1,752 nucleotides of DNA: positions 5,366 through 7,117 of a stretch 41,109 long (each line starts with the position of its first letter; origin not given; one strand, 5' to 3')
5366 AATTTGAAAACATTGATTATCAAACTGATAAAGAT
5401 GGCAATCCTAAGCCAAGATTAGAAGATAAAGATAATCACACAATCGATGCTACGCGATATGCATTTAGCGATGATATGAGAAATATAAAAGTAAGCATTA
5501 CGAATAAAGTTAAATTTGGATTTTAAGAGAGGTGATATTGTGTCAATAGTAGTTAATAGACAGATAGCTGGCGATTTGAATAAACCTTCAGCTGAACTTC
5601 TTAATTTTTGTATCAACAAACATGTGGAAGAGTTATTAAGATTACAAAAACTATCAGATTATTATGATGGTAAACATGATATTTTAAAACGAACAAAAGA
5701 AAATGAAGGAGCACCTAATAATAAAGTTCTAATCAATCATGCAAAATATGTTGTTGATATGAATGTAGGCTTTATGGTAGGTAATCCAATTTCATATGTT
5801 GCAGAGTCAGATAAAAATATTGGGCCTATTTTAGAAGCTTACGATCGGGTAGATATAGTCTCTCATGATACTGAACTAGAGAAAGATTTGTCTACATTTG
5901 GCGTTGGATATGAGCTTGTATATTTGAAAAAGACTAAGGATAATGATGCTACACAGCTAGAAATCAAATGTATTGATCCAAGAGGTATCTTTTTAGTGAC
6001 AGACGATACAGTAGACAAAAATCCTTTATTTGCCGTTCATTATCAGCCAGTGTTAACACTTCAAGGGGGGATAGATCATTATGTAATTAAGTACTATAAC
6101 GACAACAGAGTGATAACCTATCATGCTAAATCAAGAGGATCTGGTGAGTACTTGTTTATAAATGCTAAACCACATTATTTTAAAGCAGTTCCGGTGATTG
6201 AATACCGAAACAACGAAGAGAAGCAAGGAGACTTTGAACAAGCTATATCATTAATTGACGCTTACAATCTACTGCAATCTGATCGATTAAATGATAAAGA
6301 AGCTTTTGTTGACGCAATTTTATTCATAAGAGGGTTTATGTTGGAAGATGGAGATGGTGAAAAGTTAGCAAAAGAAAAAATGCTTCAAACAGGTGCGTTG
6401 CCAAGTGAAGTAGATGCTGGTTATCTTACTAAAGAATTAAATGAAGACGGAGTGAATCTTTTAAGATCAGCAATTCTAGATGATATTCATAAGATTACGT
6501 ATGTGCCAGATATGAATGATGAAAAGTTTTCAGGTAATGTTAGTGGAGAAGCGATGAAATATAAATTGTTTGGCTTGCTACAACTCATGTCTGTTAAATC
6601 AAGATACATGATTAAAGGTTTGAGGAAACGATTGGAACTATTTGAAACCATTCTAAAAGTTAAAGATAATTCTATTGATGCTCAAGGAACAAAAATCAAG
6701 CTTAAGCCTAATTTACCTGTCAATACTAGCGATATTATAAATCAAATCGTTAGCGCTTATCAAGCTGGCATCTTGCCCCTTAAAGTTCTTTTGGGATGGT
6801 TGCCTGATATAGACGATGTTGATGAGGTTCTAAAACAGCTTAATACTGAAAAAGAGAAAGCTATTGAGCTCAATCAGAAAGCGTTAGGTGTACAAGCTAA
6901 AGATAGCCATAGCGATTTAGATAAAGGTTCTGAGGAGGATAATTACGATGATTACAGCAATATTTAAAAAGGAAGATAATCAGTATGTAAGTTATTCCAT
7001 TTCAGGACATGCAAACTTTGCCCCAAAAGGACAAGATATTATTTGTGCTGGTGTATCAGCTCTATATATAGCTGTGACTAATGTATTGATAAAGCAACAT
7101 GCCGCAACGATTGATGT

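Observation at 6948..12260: Phage-encoded Prp-type protease plus three structural proteins carrying the L27-like cleavage motif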

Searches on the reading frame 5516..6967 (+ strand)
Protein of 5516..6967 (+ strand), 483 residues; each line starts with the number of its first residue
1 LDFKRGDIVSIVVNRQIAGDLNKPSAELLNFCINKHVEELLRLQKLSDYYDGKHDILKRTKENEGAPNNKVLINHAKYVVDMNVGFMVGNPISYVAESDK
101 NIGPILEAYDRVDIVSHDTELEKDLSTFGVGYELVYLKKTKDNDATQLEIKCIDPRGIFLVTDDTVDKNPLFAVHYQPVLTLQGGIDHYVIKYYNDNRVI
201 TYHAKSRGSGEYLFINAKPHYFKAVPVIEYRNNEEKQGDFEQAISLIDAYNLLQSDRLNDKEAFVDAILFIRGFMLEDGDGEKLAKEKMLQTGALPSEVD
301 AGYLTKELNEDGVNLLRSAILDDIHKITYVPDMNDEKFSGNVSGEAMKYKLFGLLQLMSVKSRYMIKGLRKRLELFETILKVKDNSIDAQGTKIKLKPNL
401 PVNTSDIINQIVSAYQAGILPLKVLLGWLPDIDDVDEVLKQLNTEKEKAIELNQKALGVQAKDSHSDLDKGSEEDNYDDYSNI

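Call 3: search_protein_families(library=pfam, proteins=[window:5516-6967:+], max_evalue=0.01)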
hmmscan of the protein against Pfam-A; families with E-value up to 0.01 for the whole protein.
window:5516-6967:+ (483 aa): 1 family
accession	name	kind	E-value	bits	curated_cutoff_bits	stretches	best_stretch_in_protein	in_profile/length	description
PF05133.19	SPP1_portal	-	5.5e-109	365.3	25.5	1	30-451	2-415/416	Phage portal protein, SPP1 Gp6-like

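Call 4: search_protein_families(library=phrogs, proteins=[window:5516-6967:+], max_evalue=0.001)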
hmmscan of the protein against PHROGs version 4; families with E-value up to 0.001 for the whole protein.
window:5516-6967:+ (483 aa): 7 families
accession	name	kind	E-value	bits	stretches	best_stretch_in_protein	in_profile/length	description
phrog_64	-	head and packaging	1.1e-130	437.8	1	20-473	70-522/547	portal protein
phrog_9064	-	head and packaging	1e-30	108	1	238-456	2-216/228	portal protein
phrog_8065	-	unknown function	7.9e-25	88.8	1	26-144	43-163/165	-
phrog_8418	-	head and packaging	3.5e-16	60.6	1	347-472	1-127/136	portal protein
phrog_104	-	head and packaging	2.5e-07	30.7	1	124-257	141-272/550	portal protein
phrog_38065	-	head and packaging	2.5e-06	28.9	1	31-97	29-97/106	portal protein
phrog_4436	-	unknown function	0.00072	20.3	0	33-87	49-106/107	-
